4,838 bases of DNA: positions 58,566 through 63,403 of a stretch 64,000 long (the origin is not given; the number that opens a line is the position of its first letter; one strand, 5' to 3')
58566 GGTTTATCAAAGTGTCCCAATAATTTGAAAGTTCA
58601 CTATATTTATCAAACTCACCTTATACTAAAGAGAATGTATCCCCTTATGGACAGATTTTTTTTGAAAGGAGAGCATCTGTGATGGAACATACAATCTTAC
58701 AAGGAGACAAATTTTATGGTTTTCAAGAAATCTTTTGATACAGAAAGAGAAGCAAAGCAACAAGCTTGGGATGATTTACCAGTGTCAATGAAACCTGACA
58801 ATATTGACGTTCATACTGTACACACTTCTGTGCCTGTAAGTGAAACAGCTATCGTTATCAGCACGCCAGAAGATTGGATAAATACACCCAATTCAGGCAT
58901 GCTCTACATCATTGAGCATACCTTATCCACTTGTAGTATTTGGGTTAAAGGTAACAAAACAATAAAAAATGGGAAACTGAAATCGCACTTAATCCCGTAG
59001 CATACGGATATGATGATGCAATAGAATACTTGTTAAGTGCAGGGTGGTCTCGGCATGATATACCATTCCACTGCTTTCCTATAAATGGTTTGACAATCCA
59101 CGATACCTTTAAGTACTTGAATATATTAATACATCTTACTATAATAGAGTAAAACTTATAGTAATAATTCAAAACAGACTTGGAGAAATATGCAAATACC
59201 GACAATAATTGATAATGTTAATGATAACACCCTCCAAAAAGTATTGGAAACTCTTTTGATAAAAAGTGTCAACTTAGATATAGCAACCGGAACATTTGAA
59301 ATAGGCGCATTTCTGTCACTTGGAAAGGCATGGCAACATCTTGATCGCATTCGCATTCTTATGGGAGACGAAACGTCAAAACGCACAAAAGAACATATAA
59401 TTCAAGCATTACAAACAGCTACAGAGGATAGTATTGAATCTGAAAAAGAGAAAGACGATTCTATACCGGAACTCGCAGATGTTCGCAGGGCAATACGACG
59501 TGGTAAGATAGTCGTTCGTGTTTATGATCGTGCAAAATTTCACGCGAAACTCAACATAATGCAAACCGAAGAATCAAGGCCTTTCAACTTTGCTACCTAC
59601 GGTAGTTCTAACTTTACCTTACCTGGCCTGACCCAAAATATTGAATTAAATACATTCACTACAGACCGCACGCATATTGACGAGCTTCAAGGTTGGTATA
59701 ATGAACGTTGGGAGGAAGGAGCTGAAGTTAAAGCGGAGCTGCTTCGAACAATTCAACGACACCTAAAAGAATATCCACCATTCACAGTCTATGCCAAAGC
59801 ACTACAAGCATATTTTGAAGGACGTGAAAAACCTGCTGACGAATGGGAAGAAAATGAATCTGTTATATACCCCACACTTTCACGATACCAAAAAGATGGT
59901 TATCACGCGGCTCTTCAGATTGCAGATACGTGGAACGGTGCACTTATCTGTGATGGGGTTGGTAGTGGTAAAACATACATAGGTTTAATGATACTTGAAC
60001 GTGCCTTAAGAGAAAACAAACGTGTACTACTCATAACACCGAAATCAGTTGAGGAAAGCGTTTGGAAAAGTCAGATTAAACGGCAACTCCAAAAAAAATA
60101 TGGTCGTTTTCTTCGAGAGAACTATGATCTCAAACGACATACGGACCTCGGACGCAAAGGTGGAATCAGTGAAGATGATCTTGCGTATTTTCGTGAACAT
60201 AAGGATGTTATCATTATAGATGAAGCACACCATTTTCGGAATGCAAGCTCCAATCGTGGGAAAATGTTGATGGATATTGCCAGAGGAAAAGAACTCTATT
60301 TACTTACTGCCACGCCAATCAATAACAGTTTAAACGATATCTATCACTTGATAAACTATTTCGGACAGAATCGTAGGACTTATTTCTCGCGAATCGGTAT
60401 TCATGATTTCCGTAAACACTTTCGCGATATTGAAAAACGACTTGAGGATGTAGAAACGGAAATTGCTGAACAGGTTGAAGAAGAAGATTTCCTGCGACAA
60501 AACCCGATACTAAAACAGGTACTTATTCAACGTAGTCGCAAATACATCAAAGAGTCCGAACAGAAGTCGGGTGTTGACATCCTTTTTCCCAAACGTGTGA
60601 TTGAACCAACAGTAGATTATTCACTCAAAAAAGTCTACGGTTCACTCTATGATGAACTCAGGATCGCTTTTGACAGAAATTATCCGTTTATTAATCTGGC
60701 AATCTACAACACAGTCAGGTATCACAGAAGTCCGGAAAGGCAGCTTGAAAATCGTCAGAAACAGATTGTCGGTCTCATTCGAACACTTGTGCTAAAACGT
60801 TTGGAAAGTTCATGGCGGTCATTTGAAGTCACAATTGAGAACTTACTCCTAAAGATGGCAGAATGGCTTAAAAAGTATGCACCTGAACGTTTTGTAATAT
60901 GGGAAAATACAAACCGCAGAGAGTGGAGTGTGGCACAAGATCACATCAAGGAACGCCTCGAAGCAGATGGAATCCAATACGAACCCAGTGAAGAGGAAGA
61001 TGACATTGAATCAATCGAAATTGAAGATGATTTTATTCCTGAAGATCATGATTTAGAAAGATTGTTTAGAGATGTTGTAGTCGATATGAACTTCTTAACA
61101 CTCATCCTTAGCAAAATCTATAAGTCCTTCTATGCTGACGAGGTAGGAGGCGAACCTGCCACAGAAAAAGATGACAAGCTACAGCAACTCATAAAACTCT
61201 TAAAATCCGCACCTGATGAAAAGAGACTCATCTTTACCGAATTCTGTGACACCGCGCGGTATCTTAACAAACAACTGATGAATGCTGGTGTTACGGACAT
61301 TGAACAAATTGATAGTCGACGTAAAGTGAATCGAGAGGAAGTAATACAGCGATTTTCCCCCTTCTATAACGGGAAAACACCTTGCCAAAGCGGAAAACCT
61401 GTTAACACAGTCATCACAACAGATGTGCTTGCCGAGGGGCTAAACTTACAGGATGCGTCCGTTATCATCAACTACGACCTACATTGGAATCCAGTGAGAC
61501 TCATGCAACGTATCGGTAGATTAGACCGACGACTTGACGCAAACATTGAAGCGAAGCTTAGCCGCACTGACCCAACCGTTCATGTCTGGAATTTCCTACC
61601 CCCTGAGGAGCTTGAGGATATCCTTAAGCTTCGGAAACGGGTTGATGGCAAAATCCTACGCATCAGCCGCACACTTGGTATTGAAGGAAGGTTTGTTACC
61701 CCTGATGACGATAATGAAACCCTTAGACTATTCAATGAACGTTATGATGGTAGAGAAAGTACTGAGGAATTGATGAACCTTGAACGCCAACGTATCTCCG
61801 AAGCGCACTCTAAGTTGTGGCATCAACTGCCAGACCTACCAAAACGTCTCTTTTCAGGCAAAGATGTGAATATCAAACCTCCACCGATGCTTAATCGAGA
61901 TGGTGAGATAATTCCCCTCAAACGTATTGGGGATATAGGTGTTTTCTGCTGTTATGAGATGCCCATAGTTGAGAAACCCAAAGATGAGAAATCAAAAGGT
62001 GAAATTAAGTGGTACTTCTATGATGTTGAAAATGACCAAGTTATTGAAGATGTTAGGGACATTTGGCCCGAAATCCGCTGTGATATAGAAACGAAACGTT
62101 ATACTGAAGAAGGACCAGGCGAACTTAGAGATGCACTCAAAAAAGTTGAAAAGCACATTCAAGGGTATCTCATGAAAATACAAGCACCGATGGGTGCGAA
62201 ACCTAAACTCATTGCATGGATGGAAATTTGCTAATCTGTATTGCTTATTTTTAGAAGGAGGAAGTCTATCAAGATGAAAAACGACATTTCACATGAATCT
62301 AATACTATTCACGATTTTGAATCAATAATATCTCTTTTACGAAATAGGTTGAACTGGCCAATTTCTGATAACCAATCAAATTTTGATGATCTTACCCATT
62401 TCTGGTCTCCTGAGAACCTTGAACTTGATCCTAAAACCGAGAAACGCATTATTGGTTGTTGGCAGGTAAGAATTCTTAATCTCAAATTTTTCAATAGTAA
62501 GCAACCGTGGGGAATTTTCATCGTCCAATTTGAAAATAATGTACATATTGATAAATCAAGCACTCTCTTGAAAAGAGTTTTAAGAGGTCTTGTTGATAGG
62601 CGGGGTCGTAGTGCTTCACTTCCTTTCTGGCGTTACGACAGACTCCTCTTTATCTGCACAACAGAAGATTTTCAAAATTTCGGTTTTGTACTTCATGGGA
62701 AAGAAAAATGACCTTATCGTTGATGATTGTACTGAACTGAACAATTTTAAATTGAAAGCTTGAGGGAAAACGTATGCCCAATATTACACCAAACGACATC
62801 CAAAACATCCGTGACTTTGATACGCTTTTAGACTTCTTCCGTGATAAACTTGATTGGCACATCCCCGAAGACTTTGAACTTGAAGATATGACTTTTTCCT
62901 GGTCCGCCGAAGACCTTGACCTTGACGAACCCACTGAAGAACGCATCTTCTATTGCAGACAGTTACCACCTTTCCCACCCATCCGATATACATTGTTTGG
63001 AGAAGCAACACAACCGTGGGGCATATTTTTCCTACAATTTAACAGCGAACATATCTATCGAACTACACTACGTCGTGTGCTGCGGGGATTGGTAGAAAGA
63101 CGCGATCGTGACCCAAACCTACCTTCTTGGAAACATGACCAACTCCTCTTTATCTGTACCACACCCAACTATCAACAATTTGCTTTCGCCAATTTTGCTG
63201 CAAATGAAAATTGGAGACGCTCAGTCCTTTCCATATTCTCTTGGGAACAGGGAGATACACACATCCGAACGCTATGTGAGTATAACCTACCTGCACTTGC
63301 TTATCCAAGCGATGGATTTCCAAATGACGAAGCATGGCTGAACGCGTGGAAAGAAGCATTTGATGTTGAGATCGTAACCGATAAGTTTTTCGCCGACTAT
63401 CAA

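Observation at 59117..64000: PLD-nuclease/SNF2-helicase fusion followed by a COG1002-type adenine methyltransferase: DISARM-class-1-like or BREX-like defence locus cut by the window edge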

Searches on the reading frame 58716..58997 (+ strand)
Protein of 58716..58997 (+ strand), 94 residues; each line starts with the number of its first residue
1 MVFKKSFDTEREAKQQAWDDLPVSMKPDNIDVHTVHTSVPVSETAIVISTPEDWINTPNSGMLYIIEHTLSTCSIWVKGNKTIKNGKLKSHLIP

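Call 57: search_protein_families(library=pfam, proteins=[window:58716-58997:+], max_evalue=10)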
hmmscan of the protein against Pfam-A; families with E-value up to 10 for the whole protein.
window:58716-58997:+ (94 aa): 0 families

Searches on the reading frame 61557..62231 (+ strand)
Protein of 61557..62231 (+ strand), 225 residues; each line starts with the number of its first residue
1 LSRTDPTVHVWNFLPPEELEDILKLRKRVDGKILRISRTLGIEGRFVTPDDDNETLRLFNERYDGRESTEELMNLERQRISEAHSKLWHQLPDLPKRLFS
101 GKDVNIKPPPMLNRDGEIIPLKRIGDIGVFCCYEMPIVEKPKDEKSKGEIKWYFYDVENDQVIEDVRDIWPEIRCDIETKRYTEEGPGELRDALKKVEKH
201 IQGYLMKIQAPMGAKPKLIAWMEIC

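Call 84: predict_structure(alignment_id=A2)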
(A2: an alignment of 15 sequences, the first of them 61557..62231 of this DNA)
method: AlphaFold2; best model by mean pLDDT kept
length: 225 residues; sequences in the alignment: 15
mean_pLDDT: 50.3   pTM: 0.45
mean pLDDT of the five models: 50.3, 47.5, 42.0, 38.1, 36.2
residues with pLDDT >= 90: 0; 70-90: 41; 50-70: 60; < 50: 124
segments of 3 or more residues with pLDDT < 50: 1-74, 78-84, 87-102, 111-114, 168-185
pLDDT, mean of each block of 10 residues (from residue 1): 26 32 32 28 28 29 38 48 49 43 53 49 60 68 56 75 62 47 54 80 76 70 58
secondary structure, 60 per line:
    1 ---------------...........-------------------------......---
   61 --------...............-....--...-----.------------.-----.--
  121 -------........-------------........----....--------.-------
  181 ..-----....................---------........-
elements in order: H16-26 H52-57 H69-83 H85-88 E128-135 E149-156 E161-164 H188-207 E217-224

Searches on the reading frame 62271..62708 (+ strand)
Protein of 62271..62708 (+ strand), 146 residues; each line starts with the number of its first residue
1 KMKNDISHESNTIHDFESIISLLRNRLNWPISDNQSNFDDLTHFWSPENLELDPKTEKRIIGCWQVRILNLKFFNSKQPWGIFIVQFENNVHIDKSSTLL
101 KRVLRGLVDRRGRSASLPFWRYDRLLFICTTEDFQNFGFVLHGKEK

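Call 4: search_protein_families(library=pfam, proteins=[window:62271-62708:+], max_evalue=0.01)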
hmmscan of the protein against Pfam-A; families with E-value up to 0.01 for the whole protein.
window:62271-62708:+ (146 aa): 0 families

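Call 5: search_protein_families(library=padloc, proteins=[window:62271-62708:+], max_evalue=0.01)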
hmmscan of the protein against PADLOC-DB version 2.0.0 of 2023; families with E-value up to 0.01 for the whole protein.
window:62271-62708:+ (146 aa): 0 families

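Call 6: search_protein_families(library=ncbifam, proteins=[window:62271-62708:+], max_evalue=0.01)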
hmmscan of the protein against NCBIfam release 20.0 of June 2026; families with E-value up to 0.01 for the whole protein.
window:62271-62708:+ (146 aa): 0 families

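Call 12: find_encoding_contigs(protein=window:62274-62708:+, flank=10000, max_places=10)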
Protein window:62274-62708:+ (145 aa): 5 contigs read that carry it; 2 places shown.
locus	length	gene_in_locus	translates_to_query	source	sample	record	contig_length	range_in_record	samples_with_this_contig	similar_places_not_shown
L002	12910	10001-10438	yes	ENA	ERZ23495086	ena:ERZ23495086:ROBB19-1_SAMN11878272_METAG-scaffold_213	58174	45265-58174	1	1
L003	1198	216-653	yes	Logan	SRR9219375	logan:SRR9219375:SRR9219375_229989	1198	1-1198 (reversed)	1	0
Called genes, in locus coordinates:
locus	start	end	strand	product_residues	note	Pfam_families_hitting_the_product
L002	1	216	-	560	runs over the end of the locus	PF01839:FG-GAP (faint), PF13517:FG-GAP_3, PF07593:UnbV_ASPIC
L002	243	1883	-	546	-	PF13517:FG-GAP_3, PF07593:UnbV_ASPIC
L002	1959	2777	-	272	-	PF03781:FGE-sulfatase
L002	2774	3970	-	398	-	PF21033:RMD1-3 (weak), PF13424:TPR_12 (weak), PF12895:ANAPC3, PF13432:TPR_16 (weak), PF23914:TPR_CcmH_CycH (weak), PF13371:TPR_9, PF13414:TPR_11, PF13432:TPR_16, +18 more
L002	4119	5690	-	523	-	PF03853:YjeF_N, PF01256:Carb_kinase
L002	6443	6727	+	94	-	-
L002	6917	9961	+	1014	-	PF13091:PLDc_2, PF13401:AAA_22 (faint), PF09565:RE_NgoFVII (faint), PF00176:SNF2-rel_dom, PF04851:ResIII, PF00271:Helicase_C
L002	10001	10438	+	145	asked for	-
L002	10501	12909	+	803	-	?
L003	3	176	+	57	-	?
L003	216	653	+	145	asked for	-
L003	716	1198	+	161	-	?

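Call 18: find_homologous_proteins(query=window:62274-62708:+, max_evalue=0.001)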
Query window:62274-62708:+ (145 aa): 70 proteins with E <= 0.001 among 98 candidates.
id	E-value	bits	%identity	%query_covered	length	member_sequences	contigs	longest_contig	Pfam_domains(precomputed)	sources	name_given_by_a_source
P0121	1.5e-94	332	100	100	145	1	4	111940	-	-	-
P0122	1.7e-78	280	87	96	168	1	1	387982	-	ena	-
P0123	3.7e-78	279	87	96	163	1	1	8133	-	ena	-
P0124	5.3e-76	272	85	93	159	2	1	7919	-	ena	-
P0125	3.0e-74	266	84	93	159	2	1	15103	-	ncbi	-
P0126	4.7e-74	265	81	96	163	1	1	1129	-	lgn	-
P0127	9.7e-74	264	83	93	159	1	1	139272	-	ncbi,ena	-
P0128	5.0e-65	236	71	96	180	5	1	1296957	-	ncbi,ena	-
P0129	7.3e-65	236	72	94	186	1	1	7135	-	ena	-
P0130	2.9e-64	234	73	96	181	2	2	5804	-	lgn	-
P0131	4.2e-63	230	72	96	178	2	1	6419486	-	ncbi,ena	-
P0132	1.1e-59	219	69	97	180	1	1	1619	-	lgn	-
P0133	1.2e-55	206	68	90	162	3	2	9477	-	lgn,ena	-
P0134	2.8e-50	188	48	96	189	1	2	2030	-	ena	-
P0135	1.1e-45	173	48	96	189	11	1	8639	-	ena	-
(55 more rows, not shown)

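Call 57: search_protein_families(library=pfam, proteins=[window:62274-62708:+, P0135], max_evalue=10)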
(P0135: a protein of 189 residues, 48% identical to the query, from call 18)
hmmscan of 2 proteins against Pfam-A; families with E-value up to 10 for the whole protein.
window:62274-62708:+ (145 aa): 0 families

P0135 (189 aa): 1 family
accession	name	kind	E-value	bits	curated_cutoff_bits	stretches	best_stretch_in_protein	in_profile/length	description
PF21764.3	Invasin_D4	-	0.18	12.7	27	1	34-88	32-86/88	Invasin, domain 4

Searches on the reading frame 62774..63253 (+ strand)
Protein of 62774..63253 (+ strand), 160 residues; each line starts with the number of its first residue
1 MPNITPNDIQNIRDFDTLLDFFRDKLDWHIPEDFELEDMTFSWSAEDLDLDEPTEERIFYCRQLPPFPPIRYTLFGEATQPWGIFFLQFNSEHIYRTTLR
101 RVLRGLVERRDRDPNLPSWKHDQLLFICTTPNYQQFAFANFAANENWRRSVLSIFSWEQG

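Call 27: predict_structure(alignment_id=A1)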
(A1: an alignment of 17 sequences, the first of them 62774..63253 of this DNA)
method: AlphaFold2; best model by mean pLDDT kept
length: 160 residues; sequences in the alignment: 17
mean_pLDDT: 75.7   pTM: 0.69
mean pLDDT of the five models: 75.7, 75.2, 74.1, 73.8, 72.0
residues with pLDDT >= 90: 9; 70-90: 101; 50-70: 49; < 50: 1
segments of 3 or more residues with pLDDT < 50: none
pLDDT, mean of each block of 10 residues (from residue 1): 70 86 82 82 88 90 75 55 83 77 79 55 79 82 63 66
secondary structure, 60 per line:
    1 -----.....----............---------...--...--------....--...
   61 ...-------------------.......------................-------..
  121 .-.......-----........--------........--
elements in order: H6-10 H15-26 E41-43 H52-55 E58-63 E83-89 H96-111 E123-129 E135-142 E151-158

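Call 30: fold_search(model_id=the predicted structure, library=pdb)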
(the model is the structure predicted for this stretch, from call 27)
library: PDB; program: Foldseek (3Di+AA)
matches with E <= 10: 549; with E <= 0.001: 0
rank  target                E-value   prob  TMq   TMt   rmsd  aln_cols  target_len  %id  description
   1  3n2q                  6.1e-02  0.41  0.23  0.15   6.5        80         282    9  Crystal structure of Sex pheromone staph-cAM373 precursor (released 2010-06-02)
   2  5gz6_B                6.9e-02  0.30  0.27  0.16  13.4       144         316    6  Structure of D-amino acid dehydrogenase in complex with NADPH and 2-keto-6-aminocapronic acid (released 2017-04-12)
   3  8fmw_W                8.8e-02  0.28  0.19  0.28   8.9        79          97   15  The structure of a hibernating ribosome in the Lyme disease pathogen (released 2023-11-08)
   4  8esr_A                2.2e-01  0.13  0.20  0.16   8.9       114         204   13  Ytm1 associated nascent 60S ribosome (-fkbp39) State 2 (released 2022-11-30)
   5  6vk3_B                3.4e-01  0.38  0.32  0.17   5.8       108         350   15  CryoEM structure of Hrd3/Yos9 complex (released 2020-04-29)
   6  2qx2                  4.0e-01  0.30  0.33  0.19   5.3       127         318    7  Structure of the C-terminal domain of sex pheromone staph-cAM373 precursor from Staphylococcus aureus (released 2007-09-11)
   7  1n3g_MODEL_1_A        4.5e-01  0.21  0.19  0.26   8.1        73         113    8  Solution structure of the ribosome-associated cold shock response protein Yfia of Escherichia coli (released 2003-01-28)
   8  4hei_B                4.5e-01  0.15  0.19  0.28   7.7        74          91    5  2A X-RAY STRUCTURE OF HPF from VIBRIO CHOLERAE (released 2012-10-24)
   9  7qi6_5                5.1e-01  0.08  0.20  0.10   7.7        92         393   16  Human mitochondrial ribosome in complex with mRNA, A/P- and P/E-tRNAs at 2.98 A resolution (released 2023-05-17)
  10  4v8i_CY               5.8e-01  0.16  0.19  0.30   8.0        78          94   10  Crystal structure of YfiA bound to the 70S ribosome. (released 2014-07-09)
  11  4q6l                  5.8e-01  0.11  0.18  0.21   9.9        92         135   12  LpoB C-terminal domain from Salmonella enterica (Native) (released 2014-05-14)
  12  7l08_5                5.8e-01  0.08  0.20  0.11   9.6       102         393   14  Cryo-EM structure of the human 55S mitoribosome-RRFmt complex. (released 2021-05-12)
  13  8q2d_A                5.8e-01  0.06  0.15  0.15   8.0        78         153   13  Crystal structure of the E. coli PqiC Lipoprotein residues 17-187 (released 2023-09-20)
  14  4ol8_F                6.1e-01  0.13  0.16  0.07  10.7        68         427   12  Ty3 reverse transcriptase bound to DNA/RNA (released 2014-03-05)
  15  8q2d_B                6.1e-01  0.08  0.17  0.18   8.0        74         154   11  Crystal structure of the E. coli PqiC Lipoprotein residues 17-187 (released 2023-09-20)
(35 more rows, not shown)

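Call 58: search_protein_representatives(alignment_id=A1)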
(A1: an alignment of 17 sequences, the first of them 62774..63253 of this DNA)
Query: 17 sequences, 183 profile positions. Proteins with E-value up to 0.001 (for the whole library): 599; up to 1e-10: 267; up to 1e-30: 11. The best 150 are listed.
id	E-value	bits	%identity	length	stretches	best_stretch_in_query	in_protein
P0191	7.5e-68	244.2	-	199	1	5-182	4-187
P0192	1.6e-57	210.5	-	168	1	4-182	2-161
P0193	2.6e-55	203.3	-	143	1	1-138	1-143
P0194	1.2e-44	168.6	-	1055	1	1-166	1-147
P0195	7.0e-40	153.0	-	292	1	3-164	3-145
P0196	4.1e-39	150.5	-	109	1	1-102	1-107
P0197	6.2e-36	140.1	-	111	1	1-88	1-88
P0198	2.6e-34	134.8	-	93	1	1-86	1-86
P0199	8.2e-34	133.2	-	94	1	111-182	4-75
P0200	3.3e-33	131.3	-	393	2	88-168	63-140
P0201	9.3e-32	126.5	-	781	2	87-166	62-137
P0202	4.5e-30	121.0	-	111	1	1-82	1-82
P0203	7.1e-30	120.4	-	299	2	97-167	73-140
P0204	8.8e-30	120.1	-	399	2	88-166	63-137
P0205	2.9e-29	118.4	-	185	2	97-168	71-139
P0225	1.8e-22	96.3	-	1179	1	6-163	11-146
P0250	5.4e-20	88.2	-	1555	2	96-152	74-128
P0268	2.6e-18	82.7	-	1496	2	92-168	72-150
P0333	1.3e-14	70.7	-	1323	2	8-69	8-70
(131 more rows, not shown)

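Call 59: find_encoding_contigs(protein=P0250, flank=8000, max_places=2)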
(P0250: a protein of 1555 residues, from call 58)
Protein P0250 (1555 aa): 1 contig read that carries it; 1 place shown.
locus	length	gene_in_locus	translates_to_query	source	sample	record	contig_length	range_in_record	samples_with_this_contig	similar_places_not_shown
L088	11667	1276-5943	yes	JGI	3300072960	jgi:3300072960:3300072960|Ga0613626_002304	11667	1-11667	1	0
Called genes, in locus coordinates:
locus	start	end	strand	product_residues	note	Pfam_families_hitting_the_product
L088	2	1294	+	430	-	?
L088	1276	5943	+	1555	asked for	PF02384:N6_Mtase, PF18135:Type_ISP_C, PF03235:GmrSD_N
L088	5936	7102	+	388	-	PF02463:SMC_N (faint), PF13175:AAA_15, PF13476:AAA_23 (weak), PF13304:AAA_21, PF13175:AAA_15, PF12476:DUF3696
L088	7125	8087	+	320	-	-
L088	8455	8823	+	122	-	-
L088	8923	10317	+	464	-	PF00239:Resolvase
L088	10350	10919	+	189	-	-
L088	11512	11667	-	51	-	?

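Call 60: find_encoding_contigs(protein=P0333, flank=8000, max_places=2)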
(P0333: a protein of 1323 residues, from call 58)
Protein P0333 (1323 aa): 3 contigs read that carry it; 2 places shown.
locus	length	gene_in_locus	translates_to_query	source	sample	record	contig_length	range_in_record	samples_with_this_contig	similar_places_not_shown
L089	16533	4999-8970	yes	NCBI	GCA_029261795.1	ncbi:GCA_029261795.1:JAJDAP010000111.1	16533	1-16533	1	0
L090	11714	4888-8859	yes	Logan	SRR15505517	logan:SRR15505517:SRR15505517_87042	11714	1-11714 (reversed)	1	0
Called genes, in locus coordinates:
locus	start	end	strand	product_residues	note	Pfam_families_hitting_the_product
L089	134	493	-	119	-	-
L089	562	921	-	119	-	-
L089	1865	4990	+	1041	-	PF13401:AAA_22 (faint), PF13091:PLDc_2 (weak), PF00176:SNF2-rel_dom (faint), PF04851:ResIII, PF00271:Helicase_C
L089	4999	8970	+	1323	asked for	PF02384:N6_Mtase (weak), PF07669:Eco57I (weak), PF18135:Type_ISP_C, PF04326:SLFN_AlbA_2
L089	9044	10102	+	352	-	-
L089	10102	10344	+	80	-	-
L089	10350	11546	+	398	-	PF12358:DUF3644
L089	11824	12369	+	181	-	PF07275:ArdA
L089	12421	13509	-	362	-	PF28530:DUF8426, PF04471:Mrr_cat, PF22722:NA-iREase1 (weak)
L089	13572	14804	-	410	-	PF13657:Couple_hipA, PF07804:HipA_C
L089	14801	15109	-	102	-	PF01381:HTH_3 (weak)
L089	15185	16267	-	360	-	PF03432:Relaxase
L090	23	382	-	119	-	-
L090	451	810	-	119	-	-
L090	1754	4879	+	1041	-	PF13401:AAA_22 (faint), PF13091:PLDc_2 (weak), PF00176:SNF2-rel_dom (faint), PF04851:ResIII, PF00271:Helicase_C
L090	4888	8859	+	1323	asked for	PF02384:N6_Mtase (weak), PF07669:Eco57I (weak), PF18135:Type_ISP_C, PF04326:SLFN_AlbA_2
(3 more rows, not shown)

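Call 62: find_encoding_contigs(protein=P0268, flank=8000, max_places=2)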
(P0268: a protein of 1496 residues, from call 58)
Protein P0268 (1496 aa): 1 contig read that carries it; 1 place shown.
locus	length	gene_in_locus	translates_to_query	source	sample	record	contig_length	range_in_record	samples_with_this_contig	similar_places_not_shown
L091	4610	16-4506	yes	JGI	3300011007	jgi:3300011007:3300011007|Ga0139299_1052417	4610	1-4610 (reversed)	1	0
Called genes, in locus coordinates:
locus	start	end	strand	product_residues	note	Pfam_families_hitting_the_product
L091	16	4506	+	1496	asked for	PF07669:Eco57I, PF22654:DUF7008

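Call 63: find_encoding_contigs(protein=P0225, flank=8000, max_places=2)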
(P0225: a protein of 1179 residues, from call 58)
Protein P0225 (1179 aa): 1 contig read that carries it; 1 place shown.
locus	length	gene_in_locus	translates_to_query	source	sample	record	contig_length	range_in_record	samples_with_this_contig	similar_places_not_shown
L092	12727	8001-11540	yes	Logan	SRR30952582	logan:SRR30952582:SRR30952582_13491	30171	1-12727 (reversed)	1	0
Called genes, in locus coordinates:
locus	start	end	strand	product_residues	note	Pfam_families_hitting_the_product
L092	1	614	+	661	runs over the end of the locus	PF00795:CN_hydrolase, PF02540:NAD_synthase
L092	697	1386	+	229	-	PF00293:NUDIX, PF19368:WHD_AraR, PF21906:WHD_NrtR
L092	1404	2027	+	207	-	PF00857:Isochorismatase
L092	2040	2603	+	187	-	PF01885:PTS_2-RNA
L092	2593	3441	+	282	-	PF10021:PARG_cat_microb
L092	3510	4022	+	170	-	PF00293:NUDIX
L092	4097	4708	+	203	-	-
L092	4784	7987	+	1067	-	PF13091:PLDc_2, PF04851:ResIII (faint), PF00176:SNF2-rel_dom (faint), PF00271:Helicase_C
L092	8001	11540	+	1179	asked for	PF20473:MmeI_Mtase, PF07669:Eco57I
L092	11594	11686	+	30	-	-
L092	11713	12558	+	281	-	PF02498:Bro-N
